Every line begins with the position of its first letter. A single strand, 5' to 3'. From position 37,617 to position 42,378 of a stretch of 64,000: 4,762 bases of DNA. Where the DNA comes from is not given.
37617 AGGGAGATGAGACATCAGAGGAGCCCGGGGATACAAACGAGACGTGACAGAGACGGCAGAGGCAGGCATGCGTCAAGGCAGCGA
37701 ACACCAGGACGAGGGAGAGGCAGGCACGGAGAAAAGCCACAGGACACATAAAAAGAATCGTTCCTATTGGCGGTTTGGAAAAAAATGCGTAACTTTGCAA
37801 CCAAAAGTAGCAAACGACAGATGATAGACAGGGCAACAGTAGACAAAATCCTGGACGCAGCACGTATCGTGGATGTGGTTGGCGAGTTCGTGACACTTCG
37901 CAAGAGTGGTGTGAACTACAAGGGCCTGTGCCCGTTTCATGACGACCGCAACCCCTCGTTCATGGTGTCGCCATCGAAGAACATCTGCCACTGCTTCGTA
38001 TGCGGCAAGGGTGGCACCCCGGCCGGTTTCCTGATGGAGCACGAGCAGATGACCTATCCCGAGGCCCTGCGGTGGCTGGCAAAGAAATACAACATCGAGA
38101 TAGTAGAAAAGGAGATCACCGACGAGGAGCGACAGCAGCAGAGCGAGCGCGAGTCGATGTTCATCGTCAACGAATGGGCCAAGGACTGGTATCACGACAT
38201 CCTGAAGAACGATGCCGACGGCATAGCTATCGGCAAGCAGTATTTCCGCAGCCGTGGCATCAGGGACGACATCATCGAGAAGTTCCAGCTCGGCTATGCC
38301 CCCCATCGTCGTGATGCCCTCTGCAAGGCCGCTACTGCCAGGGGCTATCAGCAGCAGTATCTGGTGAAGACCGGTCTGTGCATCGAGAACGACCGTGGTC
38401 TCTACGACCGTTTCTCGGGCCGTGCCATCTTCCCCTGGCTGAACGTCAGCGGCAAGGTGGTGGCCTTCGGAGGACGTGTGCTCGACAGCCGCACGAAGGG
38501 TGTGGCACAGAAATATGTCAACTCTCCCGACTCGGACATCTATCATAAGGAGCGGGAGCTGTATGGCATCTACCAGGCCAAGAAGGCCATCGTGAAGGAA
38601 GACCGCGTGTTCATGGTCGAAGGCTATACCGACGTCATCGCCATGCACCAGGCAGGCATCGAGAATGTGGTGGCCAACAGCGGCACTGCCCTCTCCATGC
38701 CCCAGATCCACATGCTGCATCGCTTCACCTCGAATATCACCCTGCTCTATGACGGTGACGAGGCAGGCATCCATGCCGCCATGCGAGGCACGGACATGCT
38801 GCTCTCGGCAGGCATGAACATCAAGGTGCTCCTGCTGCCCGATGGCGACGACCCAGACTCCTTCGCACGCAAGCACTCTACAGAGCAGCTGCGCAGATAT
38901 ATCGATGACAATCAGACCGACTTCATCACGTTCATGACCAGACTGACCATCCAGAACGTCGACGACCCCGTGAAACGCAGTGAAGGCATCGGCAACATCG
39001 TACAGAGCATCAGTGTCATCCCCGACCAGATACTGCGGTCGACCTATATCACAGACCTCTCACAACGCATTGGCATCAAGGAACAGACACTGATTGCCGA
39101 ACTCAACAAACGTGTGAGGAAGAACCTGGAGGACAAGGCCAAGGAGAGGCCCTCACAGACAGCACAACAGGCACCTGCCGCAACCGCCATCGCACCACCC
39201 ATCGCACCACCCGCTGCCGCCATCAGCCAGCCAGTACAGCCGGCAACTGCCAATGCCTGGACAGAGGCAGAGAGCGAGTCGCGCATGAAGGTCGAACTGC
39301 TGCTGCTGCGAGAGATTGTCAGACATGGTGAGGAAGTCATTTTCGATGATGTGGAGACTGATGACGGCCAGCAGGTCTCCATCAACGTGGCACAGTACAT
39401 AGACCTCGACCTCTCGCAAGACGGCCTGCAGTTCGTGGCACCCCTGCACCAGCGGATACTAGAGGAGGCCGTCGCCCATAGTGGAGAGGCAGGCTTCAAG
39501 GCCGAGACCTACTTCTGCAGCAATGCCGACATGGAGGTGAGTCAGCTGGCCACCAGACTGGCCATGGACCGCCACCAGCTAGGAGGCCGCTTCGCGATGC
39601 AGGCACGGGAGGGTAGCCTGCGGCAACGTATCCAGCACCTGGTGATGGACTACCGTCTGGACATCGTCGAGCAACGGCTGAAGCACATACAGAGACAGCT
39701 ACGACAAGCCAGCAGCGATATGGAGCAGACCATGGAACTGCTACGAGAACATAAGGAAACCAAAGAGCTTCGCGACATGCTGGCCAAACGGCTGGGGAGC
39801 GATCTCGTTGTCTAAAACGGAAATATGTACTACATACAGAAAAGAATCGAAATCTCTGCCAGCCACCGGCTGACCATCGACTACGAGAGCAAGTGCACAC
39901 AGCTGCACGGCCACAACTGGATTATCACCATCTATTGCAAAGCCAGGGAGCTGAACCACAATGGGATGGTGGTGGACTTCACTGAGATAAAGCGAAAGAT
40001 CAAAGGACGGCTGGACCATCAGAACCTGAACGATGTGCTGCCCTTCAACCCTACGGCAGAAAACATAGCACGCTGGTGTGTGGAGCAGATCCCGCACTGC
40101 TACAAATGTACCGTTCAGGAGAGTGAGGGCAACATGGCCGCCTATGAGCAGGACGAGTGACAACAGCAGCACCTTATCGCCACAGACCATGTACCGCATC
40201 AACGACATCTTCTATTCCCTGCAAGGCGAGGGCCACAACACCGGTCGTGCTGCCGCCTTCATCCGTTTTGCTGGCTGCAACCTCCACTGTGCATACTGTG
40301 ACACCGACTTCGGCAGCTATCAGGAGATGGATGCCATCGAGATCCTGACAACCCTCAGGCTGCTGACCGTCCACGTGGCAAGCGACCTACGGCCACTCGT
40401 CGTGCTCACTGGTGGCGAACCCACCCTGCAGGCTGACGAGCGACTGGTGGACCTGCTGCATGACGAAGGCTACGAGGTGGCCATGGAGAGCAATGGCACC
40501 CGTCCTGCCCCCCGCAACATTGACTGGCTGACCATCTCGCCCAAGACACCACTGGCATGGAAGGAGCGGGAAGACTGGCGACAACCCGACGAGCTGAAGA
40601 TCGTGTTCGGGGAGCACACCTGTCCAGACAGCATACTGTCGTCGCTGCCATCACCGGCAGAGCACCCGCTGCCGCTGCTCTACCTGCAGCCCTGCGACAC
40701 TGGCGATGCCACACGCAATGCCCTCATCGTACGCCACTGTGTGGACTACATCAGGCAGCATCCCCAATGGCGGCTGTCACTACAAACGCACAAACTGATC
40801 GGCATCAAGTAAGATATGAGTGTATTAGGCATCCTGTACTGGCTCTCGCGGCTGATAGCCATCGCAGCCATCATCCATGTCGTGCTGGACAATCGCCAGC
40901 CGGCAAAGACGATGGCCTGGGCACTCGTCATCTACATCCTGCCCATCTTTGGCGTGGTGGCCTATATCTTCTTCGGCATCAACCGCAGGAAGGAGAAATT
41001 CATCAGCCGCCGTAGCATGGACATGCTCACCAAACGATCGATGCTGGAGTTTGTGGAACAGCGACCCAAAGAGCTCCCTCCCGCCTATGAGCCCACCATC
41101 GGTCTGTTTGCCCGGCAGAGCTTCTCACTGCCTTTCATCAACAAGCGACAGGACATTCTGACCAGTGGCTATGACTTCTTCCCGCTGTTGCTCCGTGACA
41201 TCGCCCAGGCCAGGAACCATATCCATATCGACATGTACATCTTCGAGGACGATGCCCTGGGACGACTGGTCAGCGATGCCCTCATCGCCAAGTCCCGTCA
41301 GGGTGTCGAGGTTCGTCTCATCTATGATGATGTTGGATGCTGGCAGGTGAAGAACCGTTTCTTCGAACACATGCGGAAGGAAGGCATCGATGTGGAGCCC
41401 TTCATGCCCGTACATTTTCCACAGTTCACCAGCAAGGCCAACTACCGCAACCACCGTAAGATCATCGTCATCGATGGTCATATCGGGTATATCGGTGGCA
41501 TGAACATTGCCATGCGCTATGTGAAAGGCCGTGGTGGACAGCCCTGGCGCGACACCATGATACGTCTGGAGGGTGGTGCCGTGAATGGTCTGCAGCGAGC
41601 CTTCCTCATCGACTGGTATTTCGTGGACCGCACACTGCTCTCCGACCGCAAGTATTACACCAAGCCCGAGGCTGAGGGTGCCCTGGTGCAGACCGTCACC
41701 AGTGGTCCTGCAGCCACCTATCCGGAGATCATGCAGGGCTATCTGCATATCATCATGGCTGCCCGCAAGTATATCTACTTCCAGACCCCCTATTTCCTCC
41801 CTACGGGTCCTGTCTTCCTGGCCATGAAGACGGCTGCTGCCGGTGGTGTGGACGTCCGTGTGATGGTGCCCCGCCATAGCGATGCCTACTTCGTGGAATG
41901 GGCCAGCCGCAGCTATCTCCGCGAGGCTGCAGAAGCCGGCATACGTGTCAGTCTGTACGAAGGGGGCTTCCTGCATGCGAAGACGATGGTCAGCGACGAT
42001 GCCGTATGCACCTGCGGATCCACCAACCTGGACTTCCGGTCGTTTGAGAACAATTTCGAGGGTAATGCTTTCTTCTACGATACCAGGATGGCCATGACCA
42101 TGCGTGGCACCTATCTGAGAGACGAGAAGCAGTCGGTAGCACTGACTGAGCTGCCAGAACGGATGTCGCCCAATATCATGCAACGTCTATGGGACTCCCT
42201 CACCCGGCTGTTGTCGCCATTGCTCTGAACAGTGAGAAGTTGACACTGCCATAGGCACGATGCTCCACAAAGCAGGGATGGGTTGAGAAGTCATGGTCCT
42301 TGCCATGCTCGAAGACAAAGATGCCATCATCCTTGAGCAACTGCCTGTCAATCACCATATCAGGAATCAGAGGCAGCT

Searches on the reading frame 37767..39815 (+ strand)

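Call 41: search_protein_families(library=pfam, proteins=[window:37767-39815:+], max_evalue=0.001)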
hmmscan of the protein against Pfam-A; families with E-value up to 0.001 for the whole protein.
window:37767-39815:+ (682 aa): 7 families
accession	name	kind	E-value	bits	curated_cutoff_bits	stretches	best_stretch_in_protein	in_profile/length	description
PF08275.17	DNAG_N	-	5.3e-34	117.5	26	1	144-272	4-128/128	DNA primase catalytic core, N-terminal domain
PF01807.25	Zn_ribbon_DnaG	-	3.6e-31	107.3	24.9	1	22-115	3-96/98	CHC2 zinc finger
PF13155.12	Toprim_2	-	1.2e-20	74.1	22.1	1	283-366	2-87/88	Toprim-like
PF13662.12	Toprim_4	-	8.1e-17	61.7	25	1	281-355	3-84/85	Toprim domain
PF01751.28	Toprim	-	3.8e-11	43.5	23.1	1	281-342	2-77/96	Toprim domain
PF10410.14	DnaB_bind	-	3.8e-07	30.7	20.6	1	397-439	13-55/56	DnaB-helicase binding domain of primase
PF13362.12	Toprim_3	-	6.7e-05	23.7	27.2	1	281-372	2-94/95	Toprim domain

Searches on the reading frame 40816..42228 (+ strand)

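Call 41: search_protein_families(library=pfam, proteins=[window:40816-42228:+], max_evalue=0.001)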
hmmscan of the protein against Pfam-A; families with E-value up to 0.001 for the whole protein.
window:40816-42228:+ (470 aa): 3 families
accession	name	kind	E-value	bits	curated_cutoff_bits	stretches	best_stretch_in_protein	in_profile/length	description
PF13091.12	PLDc_2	-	3e-43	147.3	27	2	310-429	2-124/132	PLD-like domain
PF00614.28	PLDc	-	2.1e-16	59.6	21.9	2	209-235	2-28/28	Phospholipase D Active site motif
PF13396.11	PLDc_N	-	5.6e-13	49.1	23.3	1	14-54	2-41/42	Phospholipase_D-nuclease N-terminal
